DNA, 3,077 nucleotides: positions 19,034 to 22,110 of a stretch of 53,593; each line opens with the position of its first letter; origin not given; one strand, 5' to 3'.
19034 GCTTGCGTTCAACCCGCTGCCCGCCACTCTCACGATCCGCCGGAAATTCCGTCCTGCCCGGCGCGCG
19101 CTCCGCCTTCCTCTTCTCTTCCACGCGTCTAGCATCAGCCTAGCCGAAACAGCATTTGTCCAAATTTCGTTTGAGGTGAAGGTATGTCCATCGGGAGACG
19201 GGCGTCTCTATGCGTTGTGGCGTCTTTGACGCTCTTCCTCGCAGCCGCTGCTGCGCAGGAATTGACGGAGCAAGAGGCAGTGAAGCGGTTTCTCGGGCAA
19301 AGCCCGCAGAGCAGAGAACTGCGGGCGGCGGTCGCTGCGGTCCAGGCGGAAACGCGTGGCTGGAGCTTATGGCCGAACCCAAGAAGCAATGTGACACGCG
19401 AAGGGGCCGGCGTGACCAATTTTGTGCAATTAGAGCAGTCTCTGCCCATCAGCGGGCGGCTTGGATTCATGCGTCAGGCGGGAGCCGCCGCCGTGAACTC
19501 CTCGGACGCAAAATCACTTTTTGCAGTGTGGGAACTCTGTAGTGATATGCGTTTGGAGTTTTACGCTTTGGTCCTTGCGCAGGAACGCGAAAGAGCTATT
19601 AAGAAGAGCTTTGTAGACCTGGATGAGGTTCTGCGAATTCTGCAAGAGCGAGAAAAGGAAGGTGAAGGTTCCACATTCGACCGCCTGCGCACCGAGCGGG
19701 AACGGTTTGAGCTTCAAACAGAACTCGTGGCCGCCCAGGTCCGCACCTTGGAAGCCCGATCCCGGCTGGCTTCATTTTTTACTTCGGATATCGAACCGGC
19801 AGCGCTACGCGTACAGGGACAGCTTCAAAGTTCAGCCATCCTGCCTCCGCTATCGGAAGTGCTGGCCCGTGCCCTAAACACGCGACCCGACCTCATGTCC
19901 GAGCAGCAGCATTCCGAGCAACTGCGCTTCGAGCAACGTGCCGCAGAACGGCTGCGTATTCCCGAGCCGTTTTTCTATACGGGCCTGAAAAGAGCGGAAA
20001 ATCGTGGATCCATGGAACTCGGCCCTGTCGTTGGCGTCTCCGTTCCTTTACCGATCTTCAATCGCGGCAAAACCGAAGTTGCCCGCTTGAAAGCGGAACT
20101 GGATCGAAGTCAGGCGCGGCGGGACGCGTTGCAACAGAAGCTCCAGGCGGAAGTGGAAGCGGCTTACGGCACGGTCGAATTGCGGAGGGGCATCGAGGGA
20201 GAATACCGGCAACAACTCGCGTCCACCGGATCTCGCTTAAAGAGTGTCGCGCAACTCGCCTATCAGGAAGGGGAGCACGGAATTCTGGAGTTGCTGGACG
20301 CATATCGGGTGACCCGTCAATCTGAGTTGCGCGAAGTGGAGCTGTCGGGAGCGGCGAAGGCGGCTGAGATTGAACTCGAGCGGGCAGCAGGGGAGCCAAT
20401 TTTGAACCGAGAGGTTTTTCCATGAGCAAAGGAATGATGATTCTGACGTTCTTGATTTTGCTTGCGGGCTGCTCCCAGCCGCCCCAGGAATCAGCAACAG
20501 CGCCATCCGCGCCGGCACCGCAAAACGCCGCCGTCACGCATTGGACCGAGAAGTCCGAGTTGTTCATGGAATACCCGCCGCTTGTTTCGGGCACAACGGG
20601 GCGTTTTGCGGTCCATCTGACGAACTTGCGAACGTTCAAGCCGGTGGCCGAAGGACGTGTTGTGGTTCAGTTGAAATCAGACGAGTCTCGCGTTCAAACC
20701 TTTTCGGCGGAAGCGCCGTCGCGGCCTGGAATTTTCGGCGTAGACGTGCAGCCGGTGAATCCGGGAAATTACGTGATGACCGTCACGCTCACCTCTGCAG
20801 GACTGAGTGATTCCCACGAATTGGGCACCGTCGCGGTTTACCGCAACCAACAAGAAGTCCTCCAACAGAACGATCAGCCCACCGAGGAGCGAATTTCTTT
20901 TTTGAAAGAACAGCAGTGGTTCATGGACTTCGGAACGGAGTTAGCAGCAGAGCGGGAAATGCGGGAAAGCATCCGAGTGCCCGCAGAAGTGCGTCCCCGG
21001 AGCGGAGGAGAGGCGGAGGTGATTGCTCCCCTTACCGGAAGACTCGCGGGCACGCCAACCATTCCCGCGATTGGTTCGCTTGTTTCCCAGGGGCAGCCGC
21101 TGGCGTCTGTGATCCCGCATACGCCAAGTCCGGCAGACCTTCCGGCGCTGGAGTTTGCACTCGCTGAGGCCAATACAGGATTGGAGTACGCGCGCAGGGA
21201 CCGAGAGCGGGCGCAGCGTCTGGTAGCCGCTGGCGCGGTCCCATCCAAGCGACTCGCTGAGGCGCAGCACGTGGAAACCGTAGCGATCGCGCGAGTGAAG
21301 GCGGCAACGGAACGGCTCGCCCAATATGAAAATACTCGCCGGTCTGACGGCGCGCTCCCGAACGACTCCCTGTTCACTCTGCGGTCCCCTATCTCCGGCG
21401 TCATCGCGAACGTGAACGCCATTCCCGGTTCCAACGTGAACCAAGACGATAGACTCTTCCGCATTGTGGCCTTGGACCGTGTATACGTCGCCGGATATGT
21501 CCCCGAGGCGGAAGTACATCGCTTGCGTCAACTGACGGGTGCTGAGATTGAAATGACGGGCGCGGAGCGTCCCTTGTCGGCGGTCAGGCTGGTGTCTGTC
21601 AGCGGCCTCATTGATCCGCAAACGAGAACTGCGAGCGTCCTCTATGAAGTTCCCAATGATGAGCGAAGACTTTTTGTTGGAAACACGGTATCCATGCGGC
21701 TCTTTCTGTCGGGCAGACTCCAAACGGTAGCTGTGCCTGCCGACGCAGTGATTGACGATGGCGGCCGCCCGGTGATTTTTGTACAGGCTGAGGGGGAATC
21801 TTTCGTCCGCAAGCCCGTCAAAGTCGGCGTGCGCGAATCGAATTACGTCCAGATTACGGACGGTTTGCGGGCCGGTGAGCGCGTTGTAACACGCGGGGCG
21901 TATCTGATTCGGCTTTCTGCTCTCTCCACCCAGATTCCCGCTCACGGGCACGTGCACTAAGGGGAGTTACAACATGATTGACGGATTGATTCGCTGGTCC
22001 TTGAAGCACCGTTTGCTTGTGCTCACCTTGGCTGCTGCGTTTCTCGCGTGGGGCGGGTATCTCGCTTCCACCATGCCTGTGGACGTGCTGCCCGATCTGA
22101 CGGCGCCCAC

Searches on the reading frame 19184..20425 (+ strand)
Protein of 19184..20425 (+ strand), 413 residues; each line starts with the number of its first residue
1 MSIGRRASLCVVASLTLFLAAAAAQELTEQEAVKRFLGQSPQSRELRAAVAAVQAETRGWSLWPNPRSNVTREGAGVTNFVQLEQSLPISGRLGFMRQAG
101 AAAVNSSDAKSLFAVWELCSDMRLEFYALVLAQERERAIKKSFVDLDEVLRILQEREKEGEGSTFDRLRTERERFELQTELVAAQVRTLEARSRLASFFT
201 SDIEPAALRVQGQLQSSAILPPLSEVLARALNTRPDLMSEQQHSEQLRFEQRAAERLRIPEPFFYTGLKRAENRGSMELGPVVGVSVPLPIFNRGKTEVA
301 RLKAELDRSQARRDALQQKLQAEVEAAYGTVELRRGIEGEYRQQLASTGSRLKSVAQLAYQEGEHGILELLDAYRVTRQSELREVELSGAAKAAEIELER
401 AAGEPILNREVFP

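Call 19: search_protein_families(library=pfam, proteins=[window:19184-20425:+], max_evalue=0.00001)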
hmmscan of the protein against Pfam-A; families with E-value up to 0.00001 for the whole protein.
window:19184-20425:+ (413 aa): 1 family
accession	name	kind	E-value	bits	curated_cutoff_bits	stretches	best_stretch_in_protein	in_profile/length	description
PF02321.23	OEP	-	1.2e-21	77.9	22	2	223-403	1-187/187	Outer membrane efflux protein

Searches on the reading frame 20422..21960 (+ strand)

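Call 19: search_protein_families(library=pfam, proteins=[window:20422-21960:+], max_evalue=0.00001)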
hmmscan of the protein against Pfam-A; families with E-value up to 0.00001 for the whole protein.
window:20422-21960:+ (512 aa): 2 families
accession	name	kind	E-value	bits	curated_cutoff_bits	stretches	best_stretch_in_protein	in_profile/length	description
PF16576.10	HlyD_D23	-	7.9e-19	68.2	30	1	180-417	2-208/214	Barrel-sandwich domain of CusB or HlyD membrane-fusion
PF13437.12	HlyD_3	-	8.4e-17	62.3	22.2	1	319-414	1-100/106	HlyD family secretion protein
